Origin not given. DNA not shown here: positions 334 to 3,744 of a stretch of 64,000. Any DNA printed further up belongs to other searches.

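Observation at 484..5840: Two tandem paralogous large secreted proteins sharing an unusual C-terminal anchor-like module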

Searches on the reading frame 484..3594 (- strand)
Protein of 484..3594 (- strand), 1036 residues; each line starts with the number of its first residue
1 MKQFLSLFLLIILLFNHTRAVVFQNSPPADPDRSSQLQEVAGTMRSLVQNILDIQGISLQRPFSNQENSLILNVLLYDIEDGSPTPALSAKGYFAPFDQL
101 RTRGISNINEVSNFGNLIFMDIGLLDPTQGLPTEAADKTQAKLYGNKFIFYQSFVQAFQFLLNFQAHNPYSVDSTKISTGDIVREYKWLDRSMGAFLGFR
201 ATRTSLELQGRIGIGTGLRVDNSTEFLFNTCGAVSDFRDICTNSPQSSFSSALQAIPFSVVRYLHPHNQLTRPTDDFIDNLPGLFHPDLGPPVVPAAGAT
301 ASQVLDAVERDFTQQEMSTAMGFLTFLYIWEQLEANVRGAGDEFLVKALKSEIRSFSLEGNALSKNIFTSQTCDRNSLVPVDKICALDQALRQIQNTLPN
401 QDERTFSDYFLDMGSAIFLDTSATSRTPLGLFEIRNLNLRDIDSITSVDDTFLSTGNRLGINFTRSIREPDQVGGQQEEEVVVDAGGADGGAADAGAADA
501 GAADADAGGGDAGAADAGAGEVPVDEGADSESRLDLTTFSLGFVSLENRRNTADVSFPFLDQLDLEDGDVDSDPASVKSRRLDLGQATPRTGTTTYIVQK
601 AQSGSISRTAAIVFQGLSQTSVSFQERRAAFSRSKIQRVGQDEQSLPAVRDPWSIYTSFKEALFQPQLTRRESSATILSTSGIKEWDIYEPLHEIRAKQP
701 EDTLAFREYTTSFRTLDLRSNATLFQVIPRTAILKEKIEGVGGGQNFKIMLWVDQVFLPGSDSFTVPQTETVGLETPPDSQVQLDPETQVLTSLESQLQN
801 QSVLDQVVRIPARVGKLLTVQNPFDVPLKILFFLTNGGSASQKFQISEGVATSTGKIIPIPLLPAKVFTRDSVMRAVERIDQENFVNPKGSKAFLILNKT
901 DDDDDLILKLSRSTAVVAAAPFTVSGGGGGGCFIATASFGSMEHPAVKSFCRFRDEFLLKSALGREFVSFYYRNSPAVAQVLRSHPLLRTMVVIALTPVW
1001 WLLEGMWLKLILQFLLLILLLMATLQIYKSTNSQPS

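Call 3: search_protein_families(library=ncbifam, proteins=[window:484-3594:-], max_evalue=1)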
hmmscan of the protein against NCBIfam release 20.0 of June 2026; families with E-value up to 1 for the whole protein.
window:484-3594:- (1036 aa): 2 families
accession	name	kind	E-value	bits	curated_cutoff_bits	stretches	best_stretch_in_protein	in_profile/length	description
NF041770.1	CFI_box_CTERM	domain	7.9e-23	80.1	40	1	932-999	1-68/69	CFI-box-CTERM domain-containing protein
NF007818.0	PRK10527.1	equivalog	0.019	15.1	163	1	948-1024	41-114/125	DUF454 family protein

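Call 4: search_protein_families(library=pfam, proteins=[window:484-3594:-], max_evalue=1)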
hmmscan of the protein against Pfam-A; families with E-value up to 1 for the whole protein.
window:484-3594:- (1036 aa): 1 family
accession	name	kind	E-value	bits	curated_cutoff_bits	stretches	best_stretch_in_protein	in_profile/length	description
PF17189.10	Glyco_hydro_30C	-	0.004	17.7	22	1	885-914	22-52/65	Glycosyl hydrolase family 30 beta sandwich domain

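Call 10: find_homologous_proteins(query=window:484-3594:-)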
Query window:484-3594:- (1036 aa): 4 proteins with E <= 0.001 among 8000 candidates.
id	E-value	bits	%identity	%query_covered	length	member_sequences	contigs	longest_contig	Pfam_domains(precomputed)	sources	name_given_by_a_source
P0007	0.0e+0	1177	58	46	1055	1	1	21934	-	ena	-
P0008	1.3e-284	965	47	96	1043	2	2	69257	-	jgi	-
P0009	1.2e-201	691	40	96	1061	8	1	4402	-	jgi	-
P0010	6.4e-6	43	36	10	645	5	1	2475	PF25168.2,PF01731.27,PF22807.3,PF24817.2,PF02239.23,PF24684.2,PF22494.4,PF23393.3,PF00400.39,PF23414.2,PF25174.2,PF24814.2,PF23381.2,PF12894.14,PF25175.2,PF21783.3,PF24796.2,PF01436.28,PF07676.19,PF08450.19,PF10282.16,PF25172.2,PF24807.2,PF26550.2,PF16819.12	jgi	jgi:YVTN family beta-propeller protein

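Call 27: list_cluster_members(proteins=[P0001, window:484-3594:-, window:6862-8265:-])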
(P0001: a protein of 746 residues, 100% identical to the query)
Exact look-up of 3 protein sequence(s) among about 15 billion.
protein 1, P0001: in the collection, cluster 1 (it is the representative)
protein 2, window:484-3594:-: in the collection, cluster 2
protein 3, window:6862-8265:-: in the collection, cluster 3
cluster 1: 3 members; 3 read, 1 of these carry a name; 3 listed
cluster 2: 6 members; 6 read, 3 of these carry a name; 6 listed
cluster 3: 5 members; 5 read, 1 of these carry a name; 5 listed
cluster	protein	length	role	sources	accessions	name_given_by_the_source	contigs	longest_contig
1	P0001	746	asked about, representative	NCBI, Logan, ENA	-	-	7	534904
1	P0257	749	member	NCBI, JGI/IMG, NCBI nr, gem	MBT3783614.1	hypothetical protein HOF92_01485 [bacterium] | hypothetical protein | hypothetical protein [bacterium]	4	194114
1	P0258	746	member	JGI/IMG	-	-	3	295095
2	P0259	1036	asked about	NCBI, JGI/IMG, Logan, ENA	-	hypothetical protein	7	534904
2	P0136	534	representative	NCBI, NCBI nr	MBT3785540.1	hypothetical protein HOF92_11225, partial [bacterium] | hypothetical protein [bacterium]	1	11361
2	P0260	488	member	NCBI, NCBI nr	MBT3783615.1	hypothetical protein HOF92_01490, partial [bacterium] | hypothetical protein [bacterium]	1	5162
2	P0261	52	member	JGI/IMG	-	-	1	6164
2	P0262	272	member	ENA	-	-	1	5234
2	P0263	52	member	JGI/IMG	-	-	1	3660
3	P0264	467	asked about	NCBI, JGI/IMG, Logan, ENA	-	F-type H+/Na+-transporting ATPase subunit beta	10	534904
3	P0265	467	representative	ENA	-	-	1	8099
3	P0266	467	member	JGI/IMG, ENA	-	-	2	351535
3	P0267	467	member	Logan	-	-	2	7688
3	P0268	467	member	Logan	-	-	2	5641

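Call 42: search_solved_structures(query=A5, max_evalue=10)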
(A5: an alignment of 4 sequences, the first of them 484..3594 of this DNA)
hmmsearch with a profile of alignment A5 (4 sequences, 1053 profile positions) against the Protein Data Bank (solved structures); distinct sequences matched with E-value up to 10: 6.
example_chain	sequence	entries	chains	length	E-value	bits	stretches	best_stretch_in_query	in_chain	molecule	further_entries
7bb9_A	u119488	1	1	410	0.16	12.9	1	67-173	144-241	Lugdulysin E242Q Y315F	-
7bb8_A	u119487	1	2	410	0.21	12.5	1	67-173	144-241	Neutral metalloprotease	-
2cqk_A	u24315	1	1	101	0.36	11.7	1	870-940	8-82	C-Mpl binding protein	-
9n7g_A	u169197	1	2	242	1.4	9.8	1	457-522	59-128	Protein S100-A7 FN3 chimera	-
7vw4_A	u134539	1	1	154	1.7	9.5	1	328-381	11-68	Myoglobin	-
5efr_A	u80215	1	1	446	2.5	8.9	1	855-964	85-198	BamA-BamD fusion Protein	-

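Call 46: search_protein_families(library=pfam, alignment_id=A5, max_evalue=1)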
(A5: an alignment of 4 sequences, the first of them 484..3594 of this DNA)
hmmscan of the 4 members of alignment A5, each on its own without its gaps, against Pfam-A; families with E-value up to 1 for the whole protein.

A. member 1, window:484-3594:- (1036 aa): 1 family
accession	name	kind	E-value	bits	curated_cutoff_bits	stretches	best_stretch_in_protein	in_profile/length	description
PF17189.10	Glyco_hydro_30C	-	0.004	17.7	22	1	885-914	22-52/65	Glycosyl hydrolase family 30 beta sandwich domain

B. families by the number of members that match (of 4 scanned): 3 families
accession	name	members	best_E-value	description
PF17189.10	Glyco_hydro_30C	1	0.004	Glycosyl hydrolase family 30 beta sandwich domain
PF18986.5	DUF5719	1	0.0087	Family of unknown function (DUF5719)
PF06280.18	fn3_5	1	0.042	Fn3-like domain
